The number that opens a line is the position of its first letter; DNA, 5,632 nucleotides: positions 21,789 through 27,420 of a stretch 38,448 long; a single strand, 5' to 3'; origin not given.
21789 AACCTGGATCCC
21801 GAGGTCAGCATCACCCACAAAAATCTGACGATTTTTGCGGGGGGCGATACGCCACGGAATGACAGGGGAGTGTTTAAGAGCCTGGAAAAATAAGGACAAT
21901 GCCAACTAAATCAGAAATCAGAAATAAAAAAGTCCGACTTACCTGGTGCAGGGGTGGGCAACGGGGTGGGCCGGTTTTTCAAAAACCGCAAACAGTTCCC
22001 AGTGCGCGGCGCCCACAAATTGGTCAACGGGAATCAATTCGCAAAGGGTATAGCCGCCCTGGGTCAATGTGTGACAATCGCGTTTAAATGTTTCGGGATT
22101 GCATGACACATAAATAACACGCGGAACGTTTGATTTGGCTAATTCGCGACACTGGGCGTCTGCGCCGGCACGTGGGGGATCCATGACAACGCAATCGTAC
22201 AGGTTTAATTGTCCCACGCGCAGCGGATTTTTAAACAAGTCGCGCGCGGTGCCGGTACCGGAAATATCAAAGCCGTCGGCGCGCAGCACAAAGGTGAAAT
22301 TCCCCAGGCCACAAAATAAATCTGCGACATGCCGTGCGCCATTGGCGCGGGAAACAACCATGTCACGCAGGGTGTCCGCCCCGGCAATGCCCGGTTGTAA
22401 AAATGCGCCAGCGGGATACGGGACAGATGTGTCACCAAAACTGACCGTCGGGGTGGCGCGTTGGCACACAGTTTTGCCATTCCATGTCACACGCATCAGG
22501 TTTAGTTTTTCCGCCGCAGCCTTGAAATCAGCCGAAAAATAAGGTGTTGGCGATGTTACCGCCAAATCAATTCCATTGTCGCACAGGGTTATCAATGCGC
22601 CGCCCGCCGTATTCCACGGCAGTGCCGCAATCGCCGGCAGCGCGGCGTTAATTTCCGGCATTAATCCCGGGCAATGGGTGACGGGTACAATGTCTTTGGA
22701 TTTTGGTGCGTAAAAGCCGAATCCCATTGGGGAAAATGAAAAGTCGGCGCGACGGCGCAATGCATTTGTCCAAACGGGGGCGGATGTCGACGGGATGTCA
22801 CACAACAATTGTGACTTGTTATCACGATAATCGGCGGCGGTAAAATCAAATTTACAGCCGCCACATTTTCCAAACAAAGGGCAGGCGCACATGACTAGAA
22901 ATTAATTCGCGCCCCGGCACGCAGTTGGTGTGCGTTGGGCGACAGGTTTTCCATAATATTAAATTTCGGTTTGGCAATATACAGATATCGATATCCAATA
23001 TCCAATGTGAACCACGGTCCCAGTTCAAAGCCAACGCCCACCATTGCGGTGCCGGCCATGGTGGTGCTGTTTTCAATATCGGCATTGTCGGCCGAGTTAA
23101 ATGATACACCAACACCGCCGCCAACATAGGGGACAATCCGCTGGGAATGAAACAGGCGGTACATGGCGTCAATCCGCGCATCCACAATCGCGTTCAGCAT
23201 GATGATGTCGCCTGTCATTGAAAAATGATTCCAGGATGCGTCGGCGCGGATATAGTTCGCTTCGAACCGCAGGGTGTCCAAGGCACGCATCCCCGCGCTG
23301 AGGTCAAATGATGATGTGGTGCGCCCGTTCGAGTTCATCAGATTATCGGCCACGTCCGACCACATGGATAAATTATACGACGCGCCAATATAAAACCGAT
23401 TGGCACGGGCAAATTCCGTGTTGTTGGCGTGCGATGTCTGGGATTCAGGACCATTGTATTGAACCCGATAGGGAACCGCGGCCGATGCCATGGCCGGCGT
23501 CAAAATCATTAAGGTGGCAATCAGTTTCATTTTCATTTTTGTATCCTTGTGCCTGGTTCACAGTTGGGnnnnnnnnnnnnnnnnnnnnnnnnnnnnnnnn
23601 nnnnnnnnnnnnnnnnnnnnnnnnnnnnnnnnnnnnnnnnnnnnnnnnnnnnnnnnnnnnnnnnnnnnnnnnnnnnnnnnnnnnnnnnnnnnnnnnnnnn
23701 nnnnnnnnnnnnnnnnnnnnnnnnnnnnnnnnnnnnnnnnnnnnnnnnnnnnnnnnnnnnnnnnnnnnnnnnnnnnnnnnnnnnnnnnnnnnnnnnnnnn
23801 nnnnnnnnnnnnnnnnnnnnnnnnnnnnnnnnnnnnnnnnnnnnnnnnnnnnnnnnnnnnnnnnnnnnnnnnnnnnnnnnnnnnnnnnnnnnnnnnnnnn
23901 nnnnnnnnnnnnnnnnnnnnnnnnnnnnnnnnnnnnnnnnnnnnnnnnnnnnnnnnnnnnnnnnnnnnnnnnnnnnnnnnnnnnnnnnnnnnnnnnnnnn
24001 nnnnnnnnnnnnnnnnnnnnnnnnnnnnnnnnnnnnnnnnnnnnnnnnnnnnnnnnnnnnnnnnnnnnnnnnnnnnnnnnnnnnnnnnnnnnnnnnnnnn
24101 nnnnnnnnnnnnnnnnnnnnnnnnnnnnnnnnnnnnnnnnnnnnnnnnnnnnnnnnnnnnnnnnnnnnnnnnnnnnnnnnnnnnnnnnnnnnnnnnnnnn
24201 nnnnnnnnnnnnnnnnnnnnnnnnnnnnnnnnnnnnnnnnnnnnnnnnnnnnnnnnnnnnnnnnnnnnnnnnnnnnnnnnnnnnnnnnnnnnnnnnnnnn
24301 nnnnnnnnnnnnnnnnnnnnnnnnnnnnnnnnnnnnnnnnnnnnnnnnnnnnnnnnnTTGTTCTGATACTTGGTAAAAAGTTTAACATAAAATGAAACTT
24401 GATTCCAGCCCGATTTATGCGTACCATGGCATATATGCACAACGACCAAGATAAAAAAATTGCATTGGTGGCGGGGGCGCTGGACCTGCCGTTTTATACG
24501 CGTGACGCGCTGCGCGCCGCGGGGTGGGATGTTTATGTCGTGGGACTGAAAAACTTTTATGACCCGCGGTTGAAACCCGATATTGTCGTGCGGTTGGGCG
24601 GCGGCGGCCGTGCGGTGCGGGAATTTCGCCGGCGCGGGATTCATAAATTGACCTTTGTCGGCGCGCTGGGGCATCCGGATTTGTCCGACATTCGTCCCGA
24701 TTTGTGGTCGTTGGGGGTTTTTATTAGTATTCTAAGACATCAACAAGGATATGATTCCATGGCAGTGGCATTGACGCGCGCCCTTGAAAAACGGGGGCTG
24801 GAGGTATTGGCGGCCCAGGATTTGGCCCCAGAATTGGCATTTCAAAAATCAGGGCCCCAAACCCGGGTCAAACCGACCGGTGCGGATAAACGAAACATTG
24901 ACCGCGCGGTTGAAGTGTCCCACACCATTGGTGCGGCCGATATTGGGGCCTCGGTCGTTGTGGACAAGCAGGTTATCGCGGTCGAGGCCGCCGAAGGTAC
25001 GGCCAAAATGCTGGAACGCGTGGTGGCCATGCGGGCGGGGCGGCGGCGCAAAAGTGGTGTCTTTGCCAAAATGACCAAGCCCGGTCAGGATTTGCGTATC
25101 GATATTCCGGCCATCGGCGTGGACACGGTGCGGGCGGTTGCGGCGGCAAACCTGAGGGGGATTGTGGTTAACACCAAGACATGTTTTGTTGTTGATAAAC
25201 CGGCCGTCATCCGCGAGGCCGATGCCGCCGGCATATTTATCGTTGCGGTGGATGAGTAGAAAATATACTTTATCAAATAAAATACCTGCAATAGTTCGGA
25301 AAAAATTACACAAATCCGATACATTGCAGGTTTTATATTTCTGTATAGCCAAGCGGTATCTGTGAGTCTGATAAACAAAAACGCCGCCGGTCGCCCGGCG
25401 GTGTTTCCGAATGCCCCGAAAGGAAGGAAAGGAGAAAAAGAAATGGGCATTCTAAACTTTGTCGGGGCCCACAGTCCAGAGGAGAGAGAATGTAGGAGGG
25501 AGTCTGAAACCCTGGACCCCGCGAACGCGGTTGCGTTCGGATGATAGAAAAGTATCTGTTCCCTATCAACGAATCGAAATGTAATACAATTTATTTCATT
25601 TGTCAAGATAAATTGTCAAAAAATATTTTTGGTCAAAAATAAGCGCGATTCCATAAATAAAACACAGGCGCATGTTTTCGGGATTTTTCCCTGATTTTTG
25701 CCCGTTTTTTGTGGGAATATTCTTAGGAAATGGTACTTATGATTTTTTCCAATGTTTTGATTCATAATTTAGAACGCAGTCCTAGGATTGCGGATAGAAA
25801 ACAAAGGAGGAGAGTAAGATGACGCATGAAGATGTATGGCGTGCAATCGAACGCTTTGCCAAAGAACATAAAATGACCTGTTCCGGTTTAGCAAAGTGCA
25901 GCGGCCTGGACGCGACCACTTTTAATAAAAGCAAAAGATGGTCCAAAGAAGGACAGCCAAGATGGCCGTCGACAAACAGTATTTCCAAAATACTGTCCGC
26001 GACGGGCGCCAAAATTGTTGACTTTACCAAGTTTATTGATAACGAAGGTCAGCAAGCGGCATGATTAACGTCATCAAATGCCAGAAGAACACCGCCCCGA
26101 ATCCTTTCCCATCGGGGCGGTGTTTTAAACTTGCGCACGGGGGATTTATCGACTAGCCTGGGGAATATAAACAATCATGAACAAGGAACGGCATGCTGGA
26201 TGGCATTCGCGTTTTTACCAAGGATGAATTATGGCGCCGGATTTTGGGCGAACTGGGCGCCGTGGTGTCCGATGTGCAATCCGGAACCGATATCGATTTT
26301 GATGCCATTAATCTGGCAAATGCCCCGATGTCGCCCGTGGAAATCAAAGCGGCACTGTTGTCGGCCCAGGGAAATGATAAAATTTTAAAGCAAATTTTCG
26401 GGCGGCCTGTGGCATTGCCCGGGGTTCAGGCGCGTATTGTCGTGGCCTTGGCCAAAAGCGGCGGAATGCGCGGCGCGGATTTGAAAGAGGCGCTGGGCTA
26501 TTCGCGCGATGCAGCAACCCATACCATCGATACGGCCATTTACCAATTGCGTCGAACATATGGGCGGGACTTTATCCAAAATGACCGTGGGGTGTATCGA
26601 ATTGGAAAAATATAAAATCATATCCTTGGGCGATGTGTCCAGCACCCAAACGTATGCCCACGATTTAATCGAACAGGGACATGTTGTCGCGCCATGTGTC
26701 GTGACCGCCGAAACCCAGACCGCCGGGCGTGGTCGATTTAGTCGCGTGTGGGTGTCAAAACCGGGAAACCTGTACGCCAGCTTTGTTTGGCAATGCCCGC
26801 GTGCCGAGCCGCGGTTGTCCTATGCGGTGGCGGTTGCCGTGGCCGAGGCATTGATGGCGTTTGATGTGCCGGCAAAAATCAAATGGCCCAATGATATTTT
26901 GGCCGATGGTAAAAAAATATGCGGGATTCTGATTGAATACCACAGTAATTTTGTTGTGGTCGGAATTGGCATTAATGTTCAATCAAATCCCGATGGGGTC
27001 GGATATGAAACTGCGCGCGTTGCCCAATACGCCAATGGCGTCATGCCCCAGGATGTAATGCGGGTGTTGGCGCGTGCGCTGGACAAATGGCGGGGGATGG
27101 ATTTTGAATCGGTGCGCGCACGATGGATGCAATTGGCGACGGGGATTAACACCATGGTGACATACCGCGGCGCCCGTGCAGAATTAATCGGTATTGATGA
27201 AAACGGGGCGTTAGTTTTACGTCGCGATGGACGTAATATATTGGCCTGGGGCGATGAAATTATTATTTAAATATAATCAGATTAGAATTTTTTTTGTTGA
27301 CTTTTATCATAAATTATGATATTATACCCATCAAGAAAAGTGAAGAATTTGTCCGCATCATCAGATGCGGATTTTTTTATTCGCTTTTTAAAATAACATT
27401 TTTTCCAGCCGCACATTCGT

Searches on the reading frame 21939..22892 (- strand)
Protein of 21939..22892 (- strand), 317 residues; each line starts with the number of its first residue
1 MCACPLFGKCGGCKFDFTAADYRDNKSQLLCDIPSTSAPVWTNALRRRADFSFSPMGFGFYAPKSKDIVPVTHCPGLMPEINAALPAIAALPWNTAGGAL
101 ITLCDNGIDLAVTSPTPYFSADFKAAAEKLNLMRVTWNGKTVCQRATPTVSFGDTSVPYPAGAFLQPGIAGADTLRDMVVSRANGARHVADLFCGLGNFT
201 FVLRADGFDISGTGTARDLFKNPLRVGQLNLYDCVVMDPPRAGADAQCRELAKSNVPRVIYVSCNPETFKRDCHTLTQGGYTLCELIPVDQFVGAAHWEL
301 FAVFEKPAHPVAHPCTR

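Call 52: search_protein_families(library=pfam, proteins=[window:21939-22892:-], max_evalue=0.001)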
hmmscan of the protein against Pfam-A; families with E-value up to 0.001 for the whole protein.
window:21939-22892:- (317 aa): 1 family
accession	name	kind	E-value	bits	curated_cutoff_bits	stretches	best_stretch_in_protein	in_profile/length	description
PF05958.17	tRNA_U5-meth_tr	-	5.7e-14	52.3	23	1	231-300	281-350/357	tRNA (Uracil-5-)-methyltransferase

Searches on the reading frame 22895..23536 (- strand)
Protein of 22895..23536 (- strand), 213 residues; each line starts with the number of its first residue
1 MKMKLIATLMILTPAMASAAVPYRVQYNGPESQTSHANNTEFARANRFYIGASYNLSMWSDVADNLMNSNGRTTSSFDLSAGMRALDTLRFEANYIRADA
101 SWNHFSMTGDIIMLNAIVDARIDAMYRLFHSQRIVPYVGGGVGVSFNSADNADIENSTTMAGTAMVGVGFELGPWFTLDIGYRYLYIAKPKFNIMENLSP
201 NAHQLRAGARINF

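Call 53: search_protein_families(library=pfam, proteins=[window:22895-23536:-], max_evalue=0.001)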
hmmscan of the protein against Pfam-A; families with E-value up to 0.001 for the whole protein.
window:22895-23536:- (213 aa): 3 families
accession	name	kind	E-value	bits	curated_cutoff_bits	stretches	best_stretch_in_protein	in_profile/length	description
PF13505.12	OMP_b-brl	-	3.8e-12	47.2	28.7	1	45-209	19-173/175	Outer membrane protein beta-barrel domain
PF01617.23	Surface_Ag_2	-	0.00033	20.7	22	0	132-204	151-220/247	Surface antigen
PF02462.21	Opacity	-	0.00035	21.1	21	1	87-213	6-126/126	Opacity family porin protein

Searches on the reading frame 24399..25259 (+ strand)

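Call 53: search_protein_families(library=pfam, proteins=[window:24399-25259:+], max_evalue=0.001)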
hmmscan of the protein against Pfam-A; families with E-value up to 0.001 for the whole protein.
window:24399-25259:+ (286 aa): 2 families
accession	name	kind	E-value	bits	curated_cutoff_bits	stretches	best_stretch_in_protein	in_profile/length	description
PF06230.17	LpxI_C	-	1.8e-37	128.5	25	1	151-282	2-131/131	LpxI C-terminal domain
PF17930.7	LpxI_N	-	2.1e-20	73.4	25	1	20-146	1-129/129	LpxI N-terminal domain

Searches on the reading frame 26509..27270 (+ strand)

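Call 53: search_protein_families(library=pfam, proteins=[window:26509-27270:+], max_evalue=0.001)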
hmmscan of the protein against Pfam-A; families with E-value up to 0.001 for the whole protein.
window:26509-27270:+ (253 aa): 2 families
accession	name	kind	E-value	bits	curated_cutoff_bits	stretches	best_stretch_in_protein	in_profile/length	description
PF03099.24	BPL_LplA_LipB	-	4.4e-20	72.4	21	1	43-158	5-131/133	Biotin/lipoate A/B protein ligase family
PF21948.1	LplA-B_cat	-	3.3e-06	27.6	27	1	84-165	71-154/200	Lipoyl protein ligase A/B catalytic domain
